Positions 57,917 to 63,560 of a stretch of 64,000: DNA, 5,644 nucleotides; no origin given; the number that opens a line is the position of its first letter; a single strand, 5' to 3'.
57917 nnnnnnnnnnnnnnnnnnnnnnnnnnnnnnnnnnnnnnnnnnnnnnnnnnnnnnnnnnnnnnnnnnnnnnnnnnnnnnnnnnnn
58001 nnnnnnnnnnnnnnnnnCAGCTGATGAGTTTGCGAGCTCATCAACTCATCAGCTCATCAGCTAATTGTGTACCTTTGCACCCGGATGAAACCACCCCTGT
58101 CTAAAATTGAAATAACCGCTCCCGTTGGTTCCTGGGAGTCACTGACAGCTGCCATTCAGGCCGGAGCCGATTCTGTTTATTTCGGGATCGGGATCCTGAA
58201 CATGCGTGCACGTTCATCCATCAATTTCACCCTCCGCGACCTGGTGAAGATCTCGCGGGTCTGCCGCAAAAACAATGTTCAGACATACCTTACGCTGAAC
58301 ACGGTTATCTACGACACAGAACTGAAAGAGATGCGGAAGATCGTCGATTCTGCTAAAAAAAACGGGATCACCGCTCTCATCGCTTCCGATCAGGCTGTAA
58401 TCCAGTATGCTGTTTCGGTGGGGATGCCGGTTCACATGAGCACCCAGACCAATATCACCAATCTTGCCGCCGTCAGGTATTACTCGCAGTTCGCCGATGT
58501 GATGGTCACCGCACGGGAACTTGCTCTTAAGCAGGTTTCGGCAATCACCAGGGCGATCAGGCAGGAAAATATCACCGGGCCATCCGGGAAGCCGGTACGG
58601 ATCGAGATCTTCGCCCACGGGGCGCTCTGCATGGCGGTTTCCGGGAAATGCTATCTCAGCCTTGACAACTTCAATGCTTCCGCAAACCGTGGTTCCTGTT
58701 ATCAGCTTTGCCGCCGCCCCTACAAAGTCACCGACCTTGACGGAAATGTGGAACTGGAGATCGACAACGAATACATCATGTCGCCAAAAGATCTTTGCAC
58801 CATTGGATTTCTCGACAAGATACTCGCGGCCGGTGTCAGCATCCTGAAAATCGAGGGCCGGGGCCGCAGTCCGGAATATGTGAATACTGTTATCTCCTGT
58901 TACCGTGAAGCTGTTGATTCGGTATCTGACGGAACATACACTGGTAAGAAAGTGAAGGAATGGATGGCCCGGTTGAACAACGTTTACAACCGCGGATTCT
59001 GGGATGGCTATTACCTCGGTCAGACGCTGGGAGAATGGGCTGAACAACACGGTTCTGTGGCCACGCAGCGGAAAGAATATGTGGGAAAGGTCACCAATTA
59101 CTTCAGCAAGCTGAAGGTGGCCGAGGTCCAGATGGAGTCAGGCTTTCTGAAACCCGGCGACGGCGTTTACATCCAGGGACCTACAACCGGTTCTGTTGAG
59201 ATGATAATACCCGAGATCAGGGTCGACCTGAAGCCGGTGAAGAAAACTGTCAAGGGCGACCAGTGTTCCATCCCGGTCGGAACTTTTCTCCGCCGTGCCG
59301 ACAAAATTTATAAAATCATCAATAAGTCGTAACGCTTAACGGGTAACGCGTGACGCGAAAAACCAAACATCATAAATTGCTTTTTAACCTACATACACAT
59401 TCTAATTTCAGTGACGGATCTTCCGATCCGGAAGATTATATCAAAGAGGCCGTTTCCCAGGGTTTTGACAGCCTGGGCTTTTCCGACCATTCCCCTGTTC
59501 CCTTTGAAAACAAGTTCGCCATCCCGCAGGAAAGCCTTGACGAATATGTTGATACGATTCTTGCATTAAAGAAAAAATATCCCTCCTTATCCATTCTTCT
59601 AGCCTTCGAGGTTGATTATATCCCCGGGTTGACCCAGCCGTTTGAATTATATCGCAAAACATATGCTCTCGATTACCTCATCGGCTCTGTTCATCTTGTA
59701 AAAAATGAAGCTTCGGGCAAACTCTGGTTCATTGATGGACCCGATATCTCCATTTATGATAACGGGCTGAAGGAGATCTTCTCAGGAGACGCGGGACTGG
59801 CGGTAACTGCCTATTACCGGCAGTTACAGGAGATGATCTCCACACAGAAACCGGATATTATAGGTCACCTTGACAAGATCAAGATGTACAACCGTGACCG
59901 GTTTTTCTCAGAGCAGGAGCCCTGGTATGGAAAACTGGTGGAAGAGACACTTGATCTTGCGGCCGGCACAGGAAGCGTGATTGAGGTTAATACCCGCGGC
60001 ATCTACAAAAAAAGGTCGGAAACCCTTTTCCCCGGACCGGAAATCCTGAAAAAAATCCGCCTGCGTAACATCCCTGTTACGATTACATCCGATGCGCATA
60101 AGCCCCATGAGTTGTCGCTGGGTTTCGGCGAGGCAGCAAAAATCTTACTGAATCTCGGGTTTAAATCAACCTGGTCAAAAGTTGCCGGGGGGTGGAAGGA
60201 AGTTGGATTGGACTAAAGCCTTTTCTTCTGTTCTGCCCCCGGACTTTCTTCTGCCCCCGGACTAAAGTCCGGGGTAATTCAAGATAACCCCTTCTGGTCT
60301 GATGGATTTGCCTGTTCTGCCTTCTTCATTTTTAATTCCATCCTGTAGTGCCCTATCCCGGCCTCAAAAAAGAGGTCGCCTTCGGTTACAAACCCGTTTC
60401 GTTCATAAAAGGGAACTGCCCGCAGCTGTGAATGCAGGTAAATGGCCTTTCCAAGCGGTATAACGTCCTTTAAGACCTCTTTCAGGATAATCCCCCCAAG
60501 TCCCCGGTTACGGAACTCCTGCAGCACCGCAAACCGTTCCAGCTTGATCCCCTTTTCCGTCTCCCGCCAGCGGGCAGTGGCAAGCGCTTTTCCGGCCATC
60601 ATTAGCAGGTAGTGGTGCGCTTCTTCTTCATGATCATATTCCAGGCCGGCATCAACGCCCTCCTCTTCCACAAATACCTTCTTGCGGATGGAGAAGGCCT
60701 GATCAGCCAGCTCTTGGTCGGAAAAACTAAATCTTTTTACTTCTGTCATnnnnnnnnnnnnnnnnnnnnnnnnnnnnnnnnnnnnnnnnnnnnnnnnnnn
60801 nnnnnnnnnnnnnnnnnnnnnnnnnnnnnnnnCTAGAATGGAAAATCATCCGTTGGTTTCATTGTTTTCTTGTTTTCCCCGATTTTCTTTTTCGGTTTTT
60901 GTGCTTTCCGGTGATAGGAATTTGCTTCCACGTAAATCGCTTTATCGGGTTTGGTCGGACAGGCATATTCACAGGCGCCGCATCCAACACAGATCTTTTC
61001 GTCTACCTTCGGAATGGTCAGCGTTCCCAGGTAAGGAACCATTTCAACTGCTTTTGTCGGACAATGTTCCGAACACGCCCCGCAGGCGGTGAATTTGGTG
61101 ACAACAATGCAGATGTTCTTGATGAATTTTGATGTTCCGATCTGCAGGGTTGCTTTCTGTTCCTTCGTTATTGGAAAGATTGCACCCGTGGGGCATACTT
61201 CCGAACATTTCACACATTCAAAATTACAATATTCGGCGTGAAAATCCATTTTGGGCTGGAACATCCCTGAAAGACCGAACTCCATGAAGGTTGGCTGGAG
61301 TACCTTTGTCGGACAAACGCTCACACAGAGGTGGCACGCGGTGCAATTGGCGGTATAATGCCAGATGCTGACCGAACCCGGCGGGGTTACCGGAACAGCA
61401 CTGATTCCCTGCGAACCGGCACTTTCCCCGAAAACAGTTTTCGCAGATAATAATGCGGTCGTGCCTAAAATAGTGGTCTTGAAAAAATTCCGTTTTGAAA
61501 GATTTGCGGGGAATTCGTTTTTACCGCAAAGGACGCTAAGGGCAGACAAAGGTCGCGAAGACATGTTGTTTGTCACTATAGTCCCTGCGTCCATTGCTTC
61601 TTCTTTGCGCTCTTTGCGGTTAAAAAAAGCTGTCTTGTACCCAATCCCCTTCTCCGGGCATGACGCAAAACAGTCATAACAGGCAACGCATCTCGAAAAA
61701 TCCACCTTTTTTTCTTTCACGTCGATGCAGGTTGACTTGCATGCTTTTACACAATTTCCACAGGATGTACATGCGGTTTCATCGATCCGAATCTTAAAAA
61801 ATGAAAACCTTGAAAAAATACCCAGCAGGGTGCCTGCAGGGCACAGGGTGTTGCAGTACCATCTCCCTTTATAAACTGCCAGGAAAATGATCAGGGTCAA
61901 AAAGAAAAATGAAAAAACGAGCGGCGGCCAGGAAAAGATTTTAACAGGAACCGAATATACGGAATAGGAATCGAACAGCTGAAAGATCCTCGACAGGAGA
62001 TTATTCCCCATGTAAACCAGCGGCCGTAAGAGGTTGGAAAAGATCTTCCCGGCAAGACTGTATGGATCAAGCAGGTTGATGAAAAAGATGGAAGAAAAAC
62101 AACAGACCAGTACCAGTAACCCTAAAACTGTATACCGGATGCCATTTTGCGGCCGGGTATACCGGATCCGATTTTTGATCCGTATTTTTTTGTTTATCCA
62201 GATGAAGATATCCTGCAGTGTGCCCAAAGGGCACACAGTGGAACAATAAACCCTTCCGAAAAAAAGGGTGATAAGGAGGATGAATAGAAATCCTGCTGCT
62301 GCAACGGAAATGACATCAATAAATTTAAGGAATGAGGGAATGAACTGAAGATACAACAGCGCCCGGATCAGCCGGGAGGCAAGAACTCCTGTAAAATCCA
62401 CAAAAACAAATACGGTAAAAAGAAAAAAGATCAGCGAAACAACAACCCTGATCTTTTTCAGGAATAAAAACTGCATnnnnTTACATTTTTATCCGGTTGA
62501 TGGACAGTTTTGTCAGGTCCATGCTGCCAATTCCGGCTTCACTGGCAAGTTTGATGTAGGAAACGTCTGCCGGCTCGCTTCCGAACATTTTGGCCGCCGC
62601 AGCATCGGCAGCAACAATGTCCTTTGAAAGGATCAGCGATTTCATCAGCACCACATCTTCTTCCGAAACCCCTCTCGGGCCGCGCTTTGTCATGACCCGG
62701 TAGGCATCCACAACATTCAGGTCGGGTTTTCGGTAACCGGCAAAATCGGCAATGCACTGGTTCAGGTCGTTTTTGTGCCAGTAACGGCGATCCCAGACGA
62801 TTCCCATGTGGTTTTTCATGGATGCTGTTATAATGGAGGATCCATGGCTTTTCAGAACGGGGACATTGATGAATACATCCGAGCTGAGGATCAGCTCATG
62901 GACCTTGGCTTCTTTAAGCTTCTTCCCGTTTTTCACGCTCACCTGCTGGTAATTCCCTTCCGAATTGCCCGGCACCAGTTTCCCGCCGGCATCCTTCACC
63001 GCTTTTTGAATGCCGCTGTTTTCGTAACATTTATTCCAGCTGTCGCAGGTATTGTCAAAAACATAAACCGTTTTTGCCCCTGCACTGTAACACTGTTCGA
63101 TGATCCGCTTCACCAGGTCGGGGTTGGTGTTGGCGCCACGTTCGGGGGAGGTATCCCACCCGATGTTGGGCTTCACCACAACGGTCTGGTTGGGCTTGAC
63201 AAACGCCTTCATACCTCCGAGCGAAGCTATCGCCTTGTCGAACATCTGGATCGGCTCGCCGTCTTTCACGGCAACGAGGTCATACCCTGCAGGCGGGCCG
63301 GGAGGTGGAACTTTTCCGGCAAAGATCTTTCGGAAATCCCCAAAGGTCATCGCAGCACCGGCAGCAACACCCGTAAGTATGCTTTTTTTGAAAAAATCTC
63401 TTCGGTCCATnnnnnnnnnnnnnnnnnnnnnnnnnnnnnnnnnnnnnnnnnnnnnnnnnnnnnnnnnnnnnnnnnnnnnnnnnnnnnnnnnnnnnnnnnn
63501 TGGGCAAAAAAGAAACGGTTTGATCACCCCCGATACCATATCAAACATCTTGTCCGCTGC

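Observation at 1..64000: Intergenic DNA is assembled from a small set of 7-9 nt period repeat families used in a recurring order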

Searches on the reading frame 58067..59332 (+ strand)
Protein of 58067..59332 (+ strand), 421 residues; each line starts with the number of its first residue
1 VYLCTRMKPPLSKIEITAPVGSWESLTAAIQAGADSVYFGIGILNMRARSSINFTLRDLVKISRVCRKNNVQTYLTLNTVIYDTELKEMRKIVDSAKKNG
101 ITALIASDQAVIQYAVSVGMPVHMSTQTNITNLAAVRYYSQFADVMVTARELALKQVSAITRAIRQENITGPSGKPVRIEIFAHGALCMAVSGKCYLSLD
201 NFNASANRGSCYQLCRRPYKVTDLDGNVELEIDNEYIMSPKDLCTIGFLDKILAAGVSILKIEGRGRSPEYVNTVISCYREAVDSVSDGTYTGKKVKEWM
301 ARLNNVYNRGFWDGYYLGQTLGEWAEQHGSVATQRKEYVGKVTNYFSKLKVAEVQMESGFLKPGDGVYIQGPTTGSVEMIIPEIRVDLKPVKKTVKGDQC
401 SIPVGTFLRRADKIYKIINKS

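Call 94: search_protein_families(library=pfam, proteins=[window:58067-59332:+], max_evalue=0.00001)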
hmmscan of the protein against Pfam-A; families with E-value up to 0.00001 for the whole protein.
window:58067-59332:+ (421 aa): 1 family
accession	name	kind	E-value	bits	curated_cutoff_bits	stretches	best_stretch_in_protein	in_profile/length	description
PF01136.24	Peptidase_U32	-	2.5e-63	213.9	22.4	1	86-319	1-230/233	Peptidase family U32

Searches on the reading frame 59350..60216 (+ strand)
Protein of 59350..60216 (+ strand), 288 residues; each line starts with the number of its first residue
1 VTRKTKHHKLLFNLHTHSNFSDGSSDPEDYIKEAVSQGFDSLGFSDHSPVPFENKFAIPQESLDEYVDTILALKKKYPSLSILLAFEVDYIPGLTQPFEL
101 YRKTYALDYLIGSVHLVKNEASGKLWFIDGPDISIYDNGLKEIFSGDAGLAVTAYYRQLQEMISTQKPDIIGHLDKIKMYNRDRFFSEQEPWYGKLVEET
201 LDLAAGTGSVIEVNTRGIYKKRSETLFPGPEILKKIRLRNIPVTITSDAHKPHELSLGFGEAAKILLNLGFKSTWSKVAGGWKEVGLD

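Call 94: search_protein_families(library=pfam, proteins=[window:59350-60216:+], max_evalue=0.00001)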
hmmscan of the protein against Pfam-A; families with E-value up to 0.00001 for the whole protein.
window:59350-60216:+ (288 aa): 1 family
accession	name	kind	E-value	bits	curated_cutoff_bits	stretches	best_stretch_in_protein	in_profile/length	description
PF02811.25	PHP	-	4.4e-23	82.8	26.4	1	14-215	2-163/164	PHP domain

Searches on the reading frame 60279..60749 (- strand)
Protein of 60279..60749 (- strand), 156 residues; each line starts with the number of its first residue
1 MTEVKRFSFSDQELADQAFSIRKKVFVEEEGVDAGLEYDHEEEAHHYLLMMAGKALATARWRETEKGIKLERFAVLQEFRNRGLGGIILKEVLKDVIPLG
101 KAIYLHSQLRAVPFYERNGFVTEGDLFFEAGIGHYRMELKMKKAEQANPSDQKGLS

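Call 49: search_protein_families(library=ncbifam, proteins=[window:60279-60749:-], max_evalue=0.01)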
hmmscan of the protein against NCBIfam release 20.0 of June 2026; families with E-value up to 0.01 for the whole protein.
window:60279-60749:- (156 aa): 4 families
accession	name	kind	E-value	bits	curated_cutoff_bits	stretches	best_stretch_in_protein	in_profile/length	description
TIGR01575.1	rimI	equivalog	6.7e-06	26.3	86.4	1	15-122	2-114/132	ribosomal protein S18-alanine N-acetyltransferase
NF007644.0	PRK10314.1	equivalog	3.8e-05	23.5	171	1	40-142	44-151/153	GNAT family N-acetyltransferase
TIGR04045.1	MSMEG_0567_GNAT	equivalog_domain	0.0043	16.6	68.45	1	11-141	10-147/153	MSMEG_0567/Sll0786 family nitrogen starvation N-acetyltransferase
NF053587.1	SpmdActasePaiA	equivalog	0.0044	16.8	250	1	64-131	87-158/172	spermidine/spermine N(1)-acetyltransferase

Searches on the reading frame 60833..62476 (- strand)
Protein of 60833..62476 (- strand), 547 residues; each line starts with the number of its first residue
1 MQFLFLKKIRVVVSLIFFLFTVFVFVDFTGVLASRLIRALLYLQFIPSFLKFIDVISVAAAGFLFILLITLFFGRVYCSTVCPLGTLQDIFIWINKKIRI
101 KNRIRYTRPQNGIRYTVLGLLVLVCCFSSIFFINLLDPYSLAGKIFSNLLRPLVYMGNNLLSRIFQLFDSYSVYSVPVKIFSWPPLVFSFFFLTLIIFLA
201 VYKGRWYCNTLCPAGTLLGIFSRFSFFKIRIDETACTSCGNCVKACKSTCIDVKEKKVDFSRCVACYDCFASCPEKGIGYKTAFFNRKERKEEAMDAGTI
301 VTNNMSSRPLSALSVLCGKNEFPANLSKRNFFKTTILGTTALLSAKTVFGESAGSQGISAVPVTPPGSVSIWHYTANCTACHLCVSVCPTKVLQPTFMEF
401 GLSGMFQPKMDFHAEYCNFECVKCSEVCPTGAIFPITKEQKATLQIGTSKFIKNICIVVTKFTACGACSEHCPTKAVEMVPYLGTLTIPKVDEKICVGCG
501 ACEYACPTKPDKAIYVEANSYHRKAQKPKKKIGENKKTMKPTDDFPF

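Call 38: search_protein_families(library=pfam, proteins=[window:60833-62476:-])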
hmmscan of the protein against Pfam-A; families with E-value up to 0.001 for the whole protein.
window:60833-62476:- (547 aa): 12 families
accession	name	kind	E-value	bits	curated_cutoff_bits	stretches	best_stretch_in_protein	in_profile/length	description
PF12838.12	Fer4_7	-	1.6e-21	76.9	27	3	464-509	4-51/52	4Fe-4S dicluster domain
PF00037.32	Fer4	-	8.4e-21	73.3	21.1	2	489-508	1-20/24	4Fe-4S binding domain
PF12801.12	Fer4_5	-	1.7e-17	63.5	22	2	60-101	6-48/48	4Fe-4S binding domain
PF13237.11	Fer4_10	-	1.4e-16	60.5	25.5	2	228-274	1-53/53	4Fe-4S dicluster domain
PF13187.11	Fer4_9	-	2.9e-16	59.6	27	3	463-509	3-50/52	4Fe-4S dicluster domain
PF14697.11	Fer4_21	-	3.5e-16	59.5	35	3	230-275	2-53/59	4Fe-4S dicluster domain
PF12837.12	Fer4_6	-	8.2e-14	51.2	25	1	488-508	1-21/24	4Fe-4S binding domain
PF12797.12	Fer4_2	-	1.1e-13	50.6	24.5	3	488-508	2-22/22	4Fe-4S binding domain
PF13484.11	Fer4_16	-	1.7e-12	48.4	30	0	377-396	1-20/66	4Fe-4S double cluster binding domain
PF13183.11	Fer4_8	-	6.9e-08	33.4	27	0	496-529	5-36/68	4Fe-4S dicluster domain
PF25160.1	LdpA_Fe-S-bd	-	1.1e-06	28.7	27.6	0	468-509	9-41/49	LdpA Fe-S cluster-binding domain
PF12798.12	Fer4_3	-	0.00012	23.1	27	0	496-508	1-13/15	4Fe-4S binding domain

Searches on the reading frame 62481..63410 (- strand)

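Call 94: search_protein_families(library=pfam, proteins=[window:62481-63410:-], max_evalue=0.00001)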
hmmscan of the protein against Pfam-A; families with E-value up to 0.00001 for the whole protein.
window:62481-63410:- (309 aa): 1 family
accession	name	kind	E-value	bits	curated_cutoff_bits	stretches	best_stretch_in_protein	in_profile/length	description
PF04015.17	DUF362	-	1.3e-51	176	24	1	77-274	1-200/200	Domain of unknown function (DUF362)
